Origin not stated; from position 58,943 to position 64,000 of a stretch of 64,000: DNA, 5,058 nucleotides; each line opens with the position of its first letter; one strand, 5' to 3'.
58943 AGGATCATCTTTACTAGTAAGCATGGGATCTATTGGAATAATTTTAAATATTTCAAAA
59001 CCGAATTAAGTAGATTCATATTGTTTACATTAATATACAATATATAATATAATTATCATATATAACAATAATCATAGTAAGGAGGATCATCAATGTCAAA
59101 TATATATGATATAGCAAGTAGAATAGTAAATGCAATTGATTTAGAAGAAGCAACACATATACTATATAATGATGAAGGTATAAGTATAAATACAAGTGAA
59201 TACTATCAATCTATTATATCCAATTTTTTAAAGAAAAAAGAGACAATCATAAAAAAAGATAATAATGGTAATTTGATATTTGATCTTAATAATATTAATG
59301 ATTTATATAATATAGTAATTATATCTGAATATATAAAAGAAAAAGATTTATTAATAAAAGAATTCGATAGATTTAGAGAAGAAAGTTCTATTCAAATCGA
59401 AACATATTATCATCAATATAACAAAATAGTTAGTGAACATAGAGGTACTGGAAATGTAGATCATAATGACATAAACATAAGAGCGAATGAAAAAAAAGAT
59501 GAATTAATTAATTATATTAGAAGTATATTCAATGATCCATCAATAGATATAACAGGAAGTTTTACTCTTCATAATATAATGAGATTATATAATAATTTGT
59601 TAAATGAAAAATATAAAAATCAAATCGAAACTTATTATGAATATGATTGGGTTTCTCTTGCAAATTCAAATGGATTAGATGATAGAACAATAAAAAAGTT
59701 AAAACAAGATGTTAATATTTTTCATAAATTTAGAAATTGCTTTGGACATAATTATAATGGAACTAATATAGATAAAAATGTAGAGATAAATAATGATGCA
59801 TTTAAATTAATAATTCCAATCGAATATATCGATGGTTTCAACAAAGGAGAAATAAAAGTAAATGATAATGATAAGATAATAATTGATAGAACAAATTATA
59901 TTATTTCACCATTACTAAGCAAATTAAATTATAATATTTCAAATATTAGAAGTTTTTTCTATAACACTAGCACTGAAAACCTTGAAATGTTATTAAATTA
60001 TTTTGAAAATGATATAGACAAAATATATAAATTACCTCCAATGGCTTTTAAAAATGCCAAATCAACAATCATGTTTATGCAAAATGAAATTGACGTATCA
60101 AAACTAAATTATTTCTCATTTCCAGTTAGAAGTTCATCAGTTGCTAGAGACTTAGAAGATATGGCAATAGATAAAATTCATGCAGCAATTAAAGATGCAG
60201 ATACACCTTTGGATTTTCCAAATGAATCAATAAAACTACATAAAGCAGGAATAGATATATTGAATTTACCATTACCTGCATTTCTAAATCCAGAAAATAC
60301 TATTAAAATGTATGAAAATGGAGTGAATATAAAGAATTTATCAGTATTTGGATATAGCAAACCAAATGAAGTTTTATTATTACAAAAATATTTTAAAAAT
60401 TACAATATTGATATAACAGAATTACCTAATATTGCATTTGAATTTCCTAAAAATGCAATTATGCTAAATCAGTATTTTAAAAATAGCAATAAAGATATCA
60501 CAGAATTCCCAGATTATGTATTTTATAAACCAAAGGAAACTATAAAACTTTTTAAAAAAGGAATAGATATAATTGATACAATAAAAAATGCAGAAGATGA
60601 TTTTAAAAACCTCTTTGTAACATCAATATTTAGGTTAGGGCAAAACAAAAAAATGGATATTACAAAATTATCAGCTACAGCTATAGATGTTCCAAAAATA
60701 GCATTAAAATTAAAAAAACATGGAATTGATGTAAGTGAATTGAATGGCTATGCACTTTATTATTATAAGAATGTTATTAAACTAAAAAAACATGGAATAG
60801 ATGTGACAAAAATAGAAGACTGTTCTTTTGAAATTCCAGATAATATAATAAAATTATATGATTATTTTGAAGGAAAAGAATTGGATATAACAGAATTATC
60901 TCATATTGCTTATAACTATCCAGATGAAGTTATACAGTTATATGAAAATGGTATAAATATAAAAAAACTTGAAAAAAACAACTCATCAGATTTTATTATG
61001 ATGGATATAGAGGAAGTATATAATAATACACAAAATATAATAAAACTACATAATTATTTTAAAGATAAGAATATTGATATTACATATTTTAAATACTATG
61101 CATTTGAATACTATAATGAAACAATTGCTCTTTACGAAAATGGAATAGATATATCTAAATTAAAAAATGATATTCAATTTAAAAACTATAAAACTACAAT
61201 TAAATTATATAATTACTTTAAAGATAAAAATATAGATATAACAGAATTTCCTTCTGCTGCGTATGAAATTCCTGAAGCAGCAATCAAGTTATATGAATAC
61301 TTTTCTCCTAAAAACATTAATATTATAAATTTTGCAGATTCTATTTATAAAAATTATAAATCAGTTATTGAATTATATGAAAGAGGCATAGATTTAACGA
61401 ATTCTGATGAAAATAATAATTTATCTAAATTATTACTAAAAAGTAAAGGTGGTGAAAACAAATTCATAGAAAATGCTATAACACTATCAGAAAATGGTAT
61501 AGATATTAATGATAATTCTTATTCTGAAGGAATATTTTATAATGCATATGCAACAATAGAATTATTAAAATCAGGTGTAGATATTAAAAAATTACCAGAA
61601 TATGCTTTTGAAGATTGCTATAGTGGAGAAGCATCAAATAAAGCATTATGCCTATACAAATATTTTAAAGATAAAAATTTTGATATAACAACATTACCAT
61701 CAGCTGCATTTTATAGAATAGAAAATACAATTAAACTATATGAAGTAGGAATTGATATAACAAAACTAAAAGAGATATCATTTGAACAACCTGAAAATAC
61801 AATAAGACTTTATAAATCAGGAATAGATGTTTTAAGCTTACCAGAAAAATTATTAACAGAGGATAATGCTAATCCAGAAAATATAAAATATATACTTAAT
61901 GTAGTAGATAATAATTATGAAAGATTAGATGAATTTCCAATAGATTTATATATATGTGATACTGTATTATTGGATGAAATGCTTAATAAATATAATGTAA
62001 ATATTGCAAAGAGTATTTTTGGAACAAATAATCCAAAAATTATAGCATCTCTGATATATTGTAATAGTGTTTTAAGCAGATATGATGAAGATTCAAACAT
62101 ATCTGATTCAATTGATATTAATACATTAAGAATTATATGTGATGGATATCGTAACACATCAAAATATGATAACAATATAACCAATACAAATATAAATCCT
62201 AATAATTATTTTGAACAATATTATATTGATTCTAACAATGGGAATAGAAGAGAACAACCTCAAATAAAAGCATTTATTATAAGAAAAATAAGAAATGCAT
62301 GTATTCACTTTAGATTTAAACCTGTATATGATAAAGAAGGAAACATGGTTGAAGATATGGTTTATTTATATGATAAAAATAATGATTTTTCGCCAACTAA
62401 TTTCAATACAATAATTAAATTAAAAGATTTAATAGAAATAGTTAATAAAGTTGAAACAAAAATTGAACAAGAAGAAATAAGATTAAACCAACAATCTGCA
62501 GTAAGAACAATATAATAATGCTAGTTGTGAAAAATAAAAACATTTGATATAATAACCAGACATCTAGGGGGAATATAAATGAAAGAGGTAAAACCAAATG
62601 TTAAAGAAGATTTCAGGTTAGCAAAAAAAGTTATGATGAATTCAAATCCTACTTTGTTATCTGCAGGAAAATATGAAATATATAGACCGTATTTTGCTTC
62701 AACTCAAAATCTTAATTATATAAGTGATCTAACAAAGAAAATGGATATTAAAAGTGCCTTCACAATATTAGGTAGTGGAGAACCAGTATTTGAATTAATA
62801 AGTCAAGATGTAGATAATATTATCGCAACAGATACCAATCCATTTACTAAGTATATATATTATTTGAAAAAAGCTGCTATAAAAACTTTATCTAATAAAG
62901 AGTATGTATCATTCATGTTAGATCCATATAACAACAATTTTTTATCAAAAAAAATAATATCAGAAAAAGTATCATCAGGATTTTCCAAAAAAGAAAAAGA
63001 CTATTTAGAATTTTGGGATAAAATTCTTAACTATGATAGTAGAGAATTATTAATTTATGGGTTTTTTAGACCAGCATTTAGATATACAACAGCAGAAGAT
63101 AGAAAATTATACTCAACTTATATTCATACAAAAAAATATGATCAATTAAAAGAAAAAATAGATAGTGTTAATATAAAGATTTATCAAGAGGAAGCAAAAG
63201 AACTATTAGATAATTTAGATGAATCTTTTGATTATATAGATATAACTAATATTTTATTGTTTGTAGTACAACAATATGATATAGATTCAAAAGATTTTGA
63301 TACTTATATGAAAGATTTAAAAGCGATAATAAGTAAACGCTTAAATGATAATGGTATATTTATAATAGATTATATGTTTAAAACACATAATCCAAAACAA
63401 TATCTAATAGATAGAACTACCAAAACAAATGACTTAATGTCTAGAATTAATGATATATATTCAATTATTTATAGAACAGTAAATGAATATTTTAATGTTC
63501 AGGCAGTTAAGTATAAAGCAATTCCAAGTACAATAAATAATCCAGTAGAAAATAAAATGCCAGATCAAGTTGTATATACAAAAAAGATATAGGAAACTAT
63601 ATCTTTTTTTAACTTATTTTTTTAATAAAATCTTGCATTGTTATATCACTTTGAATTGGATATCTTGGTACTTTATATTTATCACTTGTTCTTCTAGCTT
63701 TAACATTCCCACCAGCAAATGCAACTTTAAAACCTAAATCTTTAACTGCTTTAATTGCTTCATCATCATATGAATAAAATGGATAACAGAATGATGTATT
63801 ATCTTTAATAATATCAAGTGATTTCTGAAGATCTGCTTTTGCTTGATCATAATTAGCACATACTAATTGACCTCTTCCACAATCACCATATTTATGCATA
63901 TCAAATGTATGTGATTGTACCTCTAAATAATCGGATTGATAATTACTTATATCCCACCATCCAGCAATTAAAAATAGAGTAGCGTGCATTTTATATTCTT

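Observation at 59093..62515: Cas13-like dual-HEPN layout with no CRISPR array: two terminal RNxxxH motifs flank a 20-unit repeat array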

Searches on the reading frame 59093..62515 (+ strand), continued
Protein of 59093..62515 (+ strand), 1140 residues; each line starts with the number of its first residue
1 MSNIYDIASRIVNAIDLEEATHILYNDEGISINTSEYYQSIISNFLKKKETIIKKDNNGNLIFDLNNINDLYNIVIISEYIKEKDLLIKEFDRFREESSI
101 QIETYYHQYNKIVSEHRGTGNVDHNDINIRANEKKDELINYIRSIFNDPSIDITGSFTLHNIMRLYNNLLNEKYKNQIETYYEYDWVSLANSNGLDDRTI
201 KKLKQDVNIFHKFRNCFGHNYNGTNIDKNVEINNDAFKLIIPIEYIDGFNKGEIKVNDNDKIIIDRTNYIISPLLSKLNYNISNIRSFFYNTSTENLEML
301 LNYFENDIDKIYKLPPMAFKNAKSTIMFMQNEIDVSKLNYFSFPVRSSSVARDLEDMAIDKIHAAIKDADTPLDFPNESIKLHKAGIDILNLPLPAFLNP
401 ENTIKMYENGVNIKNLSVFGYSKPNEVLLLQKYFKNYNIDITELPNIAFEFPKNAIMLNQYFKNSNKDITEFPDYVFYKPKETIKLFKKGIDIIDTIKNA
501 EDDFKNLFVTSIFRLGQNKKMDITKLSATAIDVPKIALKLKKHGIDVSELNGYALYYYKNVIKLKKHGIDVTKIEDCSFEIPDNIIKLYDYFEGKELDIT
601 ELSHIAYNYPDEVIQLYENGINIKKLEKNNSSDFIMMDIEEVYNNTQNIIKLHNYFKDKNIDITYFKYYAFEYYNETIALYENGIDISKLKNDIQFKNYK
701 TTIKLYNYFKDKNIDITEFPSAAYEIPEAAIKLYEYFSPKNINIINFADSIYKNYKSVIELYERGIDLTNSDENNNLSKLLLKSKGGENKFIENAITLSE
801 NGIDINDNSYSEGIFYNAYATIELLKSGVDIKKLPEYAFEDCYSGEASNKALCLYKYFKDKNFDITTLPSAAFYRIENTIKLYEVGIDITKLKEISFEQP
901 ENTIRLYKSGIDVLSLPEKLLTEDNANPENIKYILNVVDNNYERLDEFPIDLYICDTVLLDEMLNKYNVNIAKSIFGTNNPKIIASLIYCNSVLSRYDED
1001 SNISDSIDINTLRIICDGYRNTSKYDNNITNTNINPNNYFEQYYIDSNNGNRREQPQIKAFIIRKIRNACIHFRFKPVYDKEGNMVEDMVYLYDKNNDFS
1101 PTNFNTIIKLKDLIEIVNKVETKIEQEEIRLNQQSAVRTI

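Call 86: find_encoding_contigs(protein=P0100, flank=10000, max_places=2)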
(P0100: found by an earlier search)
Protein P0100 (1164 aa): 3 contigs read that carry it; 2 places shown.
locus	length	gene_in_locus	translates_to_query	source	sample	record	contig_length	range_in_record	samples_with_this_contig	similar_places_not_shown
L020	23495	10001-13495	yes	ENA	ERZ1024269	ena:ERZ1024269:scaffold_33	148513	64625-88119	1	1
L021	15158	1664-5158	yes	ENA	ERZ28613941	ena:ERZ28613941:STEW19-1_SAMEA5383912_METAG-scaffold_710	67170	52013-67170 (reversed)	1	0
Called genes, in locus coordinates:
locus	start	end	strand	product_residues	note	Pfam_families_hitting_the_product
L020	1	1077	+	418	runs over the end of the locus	PF19789:DUF6273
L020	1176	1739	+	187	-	PF01330:RuvA_N, PF14520:HHH_5 (weak), PF07499:RuvA_C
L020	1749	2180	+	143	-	-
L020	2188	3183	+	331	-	PF06068:TIP49 (weak), PF05496:RuvB_N, PF00004:AAA, PF07728:AAA_5, PF13173:AAA_14 (weak), PF17864:AAA_lid_4, PF05491:WHD_RuvB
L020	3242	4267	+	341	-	PF02547:Queuosine_synth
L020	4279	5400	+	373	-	PF01702:TGT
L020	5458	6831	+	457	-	PF02127:Peptidase_M18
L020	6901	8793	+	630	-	-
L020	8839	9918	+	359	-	PF01098:FTSW_RODA_SPOVE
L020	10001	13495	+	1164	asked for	-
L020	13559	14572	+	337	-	PF11899:DUF3419 (weak)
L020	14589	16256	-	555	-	PF01522:Polysacc_deac_1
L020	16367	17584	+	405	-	PF01134:GIDA (faint), PF01266:DAO (faint), PF03486:HI0933_like, PF07992:Pyr_redox_2, PF12831:FAD_oxidored (weak), PF13738:Pyr_redox_3, PF22780:HI0933_like_1st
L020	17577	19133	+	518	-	PF13738:Pyr_redox_3 (faint), PF28550:DUF8436, PF07992:Pyr_redox_2 (faint), PF00890:FAD_binding_2 (faint), PF01134:GIDA (faint), PF01266:DAO (faint), PF03486:HI0933_like, PF21688:FAD-depend_C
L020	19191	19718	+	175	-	-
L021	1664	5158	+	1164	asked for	-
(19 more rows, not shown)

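Call 92: find_related_loci(query=L006:11013-11804:+, collection=metagenome_contigs, flank=6000)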
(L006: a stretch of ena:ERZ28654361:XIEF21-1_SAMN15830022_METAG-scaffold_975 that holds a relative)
Query L006:11013-11804:+ (264 aa) in metagenome_contigs; peptide patterns used: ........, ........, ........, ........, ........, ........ (x = any residue, [..] = any of these).
488 stretches matched a pattern; 115 encode a relative of the query (tblastn E <= 1e-3); the best 80 are kept; 80 distinct loci.
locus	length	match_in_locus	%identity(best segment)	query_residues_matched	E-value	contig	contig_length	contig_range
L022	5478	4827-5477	97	1-217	2e-137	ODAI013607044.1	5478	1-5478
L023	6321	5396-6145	80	1-250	1e-129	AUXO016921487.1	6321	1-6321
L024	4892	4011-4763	77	1-251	8e-120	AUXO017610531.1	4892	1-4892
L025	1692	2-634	90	54-264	2e-127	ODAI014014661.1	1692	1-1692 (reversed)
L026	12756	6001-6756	68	1-252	1e-115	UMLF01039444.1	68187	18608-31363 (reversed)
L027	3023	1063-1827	71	1-255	1e-118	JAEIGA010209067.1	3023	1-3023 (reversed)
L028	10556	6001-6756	67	1-252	1e-114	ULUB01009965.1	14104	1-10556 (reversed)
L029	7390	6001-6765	67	1-255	5e-111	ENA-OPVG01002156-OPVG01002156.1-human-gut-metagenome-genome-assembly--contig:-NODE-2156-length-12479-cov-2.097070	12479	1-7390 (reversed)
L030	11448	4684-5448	67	1-255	5e-111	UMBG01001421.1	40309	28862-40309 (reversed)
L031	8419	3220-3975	67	1-252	8e-110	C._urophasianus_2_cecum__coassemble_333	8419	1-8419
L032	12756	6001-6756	63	1-252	2e-100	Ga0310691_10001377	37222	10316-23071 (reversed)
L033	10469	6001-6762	58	1-255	7e-95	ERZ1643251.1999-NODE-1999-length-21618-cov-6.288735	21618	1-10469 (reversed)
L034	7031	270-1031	58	1-255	4e-92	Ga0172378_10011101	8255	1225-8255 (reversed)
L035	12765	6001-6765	59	1-254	3e-91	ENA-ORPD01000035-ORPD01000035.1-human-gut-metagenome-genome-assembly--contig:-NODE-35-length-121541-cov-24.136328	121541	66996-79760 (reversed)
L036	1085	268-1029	56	1-255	2e-98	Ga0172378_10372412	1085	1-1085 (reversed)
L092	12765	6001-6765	67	1-255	2e-112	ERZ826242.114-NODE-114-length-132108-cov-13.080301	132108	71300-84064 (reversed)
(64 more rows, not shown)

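Call 96: search_protein_families(library=pfam, proteins=[L092:1600-3519:+, L092:3520-5346:+, L092:5403-5669:+, L001:9269-9955:+, L008:6892-7167:+, L006:10797-10970:+], max_evalue=0.01)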
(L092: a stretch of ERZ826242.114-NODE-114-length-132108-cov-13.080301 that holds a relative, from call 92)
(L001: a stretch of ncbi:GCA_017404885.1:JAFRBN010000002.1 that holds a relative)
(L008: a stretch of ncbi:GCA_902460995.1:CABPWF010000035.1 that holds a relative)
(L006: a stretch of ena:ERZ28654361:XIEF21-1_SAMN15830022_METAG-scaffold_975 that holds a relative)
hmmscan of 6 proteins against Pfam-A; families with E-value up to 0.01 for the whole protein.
L092:1600-3519:+ (639 aa): 2 families
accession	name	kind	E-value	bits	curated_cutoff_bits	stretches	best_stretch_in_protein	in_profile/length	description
PF00501.34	AMP-binding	-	4.5e-59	200.6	29.9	1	59-462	1-384/384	AMP-binding enzyme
PF13193.12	AMP-binding_C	-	1.2e-10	42.6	24.5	1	519-599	2-76/76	AMP-binding enzyme C-terminal domain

L092:3520-5346:+ (608 aa): 2 families
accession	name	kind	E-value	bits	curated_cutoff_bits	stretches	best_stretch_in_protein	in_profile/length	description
PF00072.30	Response_reg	-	2.1e-11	44.4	30.2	1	494-601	1-106/111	Response regulator receiver domain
PF02518.31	HATPase_c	-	5.3e-10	40.2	26.4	1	353-467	1-109/111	Histidine kinase-, DNA gyrase B-, and HSP90-like ATPase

L092:5403-5669:+ (88 aa): 0 families

L001:9269-9955:+ (228 aa): 2 families
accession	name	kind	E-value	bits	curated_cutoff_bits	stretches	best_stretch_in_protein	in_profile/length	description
PF12459.13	DltX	-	0.00076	19.4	25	1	24-44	15-35/43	D-Ala-teichoic acid biosynthesis protein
PF03579.19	SHP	-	0.0085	16.2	27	0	21-60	25-65/65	Small hydrophobic protein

L008:6892-7167:+ (91 aa): 0 families

L006:10797-10970:+ (57 aa): 0 families

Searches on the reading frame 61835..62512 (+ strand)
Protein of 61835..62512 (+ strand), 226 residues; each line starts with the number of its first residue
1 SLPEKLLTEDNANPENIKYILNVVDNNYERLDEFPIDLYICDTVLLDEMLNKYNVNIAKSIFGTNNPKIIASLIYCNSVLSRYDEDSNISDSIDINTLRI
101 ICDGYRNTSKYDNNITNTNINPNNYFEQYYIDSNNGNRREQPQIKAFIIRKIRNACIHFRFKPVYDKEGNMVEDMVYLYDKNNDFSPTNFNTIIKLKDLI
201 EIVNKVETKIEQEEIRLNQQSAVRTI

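Call 29: search_solved_structures(query=A2, max_evalue=10, show_alignments=3)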
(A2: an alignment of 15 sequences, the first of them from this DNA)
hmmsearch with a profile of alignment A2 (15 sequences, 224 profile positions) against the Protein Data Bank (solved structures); distinct sequences matched with E-value up to 10: 5.
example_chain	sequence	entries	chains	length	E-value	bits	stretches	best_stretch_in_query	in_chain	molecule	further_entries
6sw9_S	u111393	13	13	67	0.069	15.7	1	122-169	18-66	30S ribosomal protein S17e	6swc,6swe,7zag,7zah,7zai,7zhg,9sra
4v4n_BS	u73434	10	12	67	0.074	15.6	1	122-169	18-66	30S ribosomal protein S17E | 30S ribosomal protein eS17 | Small ribosomal subunit protein eS17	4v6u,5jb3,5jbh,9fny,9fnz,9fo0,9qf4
7r7c_b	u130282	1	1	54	0.77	12.3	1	11-41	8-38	Nucleolar GTP-binding protein 1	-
1xjs_A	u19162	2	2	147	0.96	12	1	118-172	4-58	NifU-like protein | SufU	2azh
5xt5_D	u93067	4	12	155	1.1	11.8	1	118-172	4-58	Zinc-dependent sulfurtransferase SufU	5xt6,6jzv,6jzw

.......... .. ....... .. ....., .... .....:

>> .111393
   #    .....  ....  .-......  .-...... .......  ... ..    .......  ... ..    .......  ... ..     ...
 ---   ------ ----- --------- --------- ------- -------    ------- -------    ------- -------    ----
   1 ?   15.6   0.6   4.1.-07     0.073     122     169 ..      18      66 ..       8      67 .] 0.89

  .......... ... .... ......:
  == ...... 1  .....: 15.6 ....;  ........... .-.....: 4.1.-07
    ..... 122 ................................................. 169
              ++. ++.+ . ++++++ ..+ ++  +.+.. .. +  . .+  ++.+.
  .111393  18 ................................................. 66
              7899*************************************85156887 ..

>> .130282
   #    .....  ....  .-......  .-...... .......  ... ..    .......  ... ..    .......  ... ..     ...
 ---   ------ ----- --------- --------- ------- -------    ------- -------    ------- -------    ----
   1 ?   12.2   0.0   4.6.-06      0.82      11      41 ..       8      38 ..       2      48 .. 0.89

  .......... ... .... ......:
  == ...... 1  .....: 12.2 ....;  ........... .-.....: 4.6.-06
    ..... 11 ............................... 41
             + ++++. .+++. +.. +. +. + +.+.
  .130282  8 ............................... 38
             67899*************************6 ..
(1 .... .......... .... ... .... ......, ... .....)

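Call 32: search_protein_families(library=pfam, alignment_id=A2, max_evalue=1)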
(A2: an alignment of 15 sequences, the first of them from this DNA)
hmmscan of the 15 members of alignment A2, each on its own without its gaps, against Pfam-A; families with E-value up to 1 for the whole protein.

A. member 1, seq(226 aa): 1 family
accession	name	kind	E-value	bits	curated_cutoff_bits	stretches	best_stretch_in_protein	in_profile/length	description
PF10384.14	Scm3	-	0.075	13.2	24.3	1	78-103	18-44/53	Centromere protein Scm3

B. families by the number of members that match (of 15 scanned): 10 families
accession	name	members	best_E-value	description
PF18736.6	pEK499_p136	10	6.9e-07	HEPN pEK499 p136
PF10813.13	Herpesvir_UL11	2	0.0084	Herpesvirus UL11 homologue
PF19524.4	DUF6054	1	0.023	Family of unknown function (DUF6054)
PF17419.7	MauJ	1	0.054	Methylamine utilization protein MauJ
PF25525.1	Ubiquitin_PRKD1_N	1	0.057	Serine/threonine-protein kinase D1-like, ubiquitin-like domain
PF10384.14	Scm3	1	0.075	Centromere protein Scm3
PF21142.3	A2M_bMG2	1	0.083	Bacterial alpha-2 macroglobulin MG2 domain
PF10302.15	Dsc3_N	1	0.11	DSC E3 ubiquitin ligase complex subunit 3, ubiquitin-like domain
PF23055.1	DUF7041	1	0.11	Domain of unknown function (DUF7041)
PF20314.3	DUF6610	1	0.22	Family of unknown function (DUF6610)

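Call 52: find_homologous_proteins(query=A2, max_evalue=0.01)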
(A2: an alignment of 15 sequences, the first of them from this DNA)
Query A2 (15 sequences): 2794 candidates shared short words with the query, none scored E <= 0.01.

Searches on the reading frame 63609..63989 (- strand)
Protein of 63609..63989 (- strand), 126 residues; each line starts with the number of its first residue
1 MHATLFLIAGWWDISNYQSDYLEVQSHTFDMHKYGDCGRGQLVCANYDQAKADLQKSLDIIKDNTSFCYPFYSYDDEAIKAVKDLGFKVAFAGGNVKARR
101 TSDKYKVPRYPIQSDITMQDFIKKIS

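Call 45: search_protein_families(library=pfam, proteins=[window:63609-63989:-], max_evalue=0.001)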
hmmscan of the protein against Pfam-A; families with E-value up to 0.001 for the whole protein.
window:63609-63989:- (126 aa): 1 family
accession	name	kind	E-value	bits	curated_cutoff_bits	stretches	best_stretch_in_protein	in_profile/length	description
PF01522.26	Polysacc_deac_1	-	1e-06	29.2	23.1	1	1-89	33-123/124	Polysaccharide deacetylase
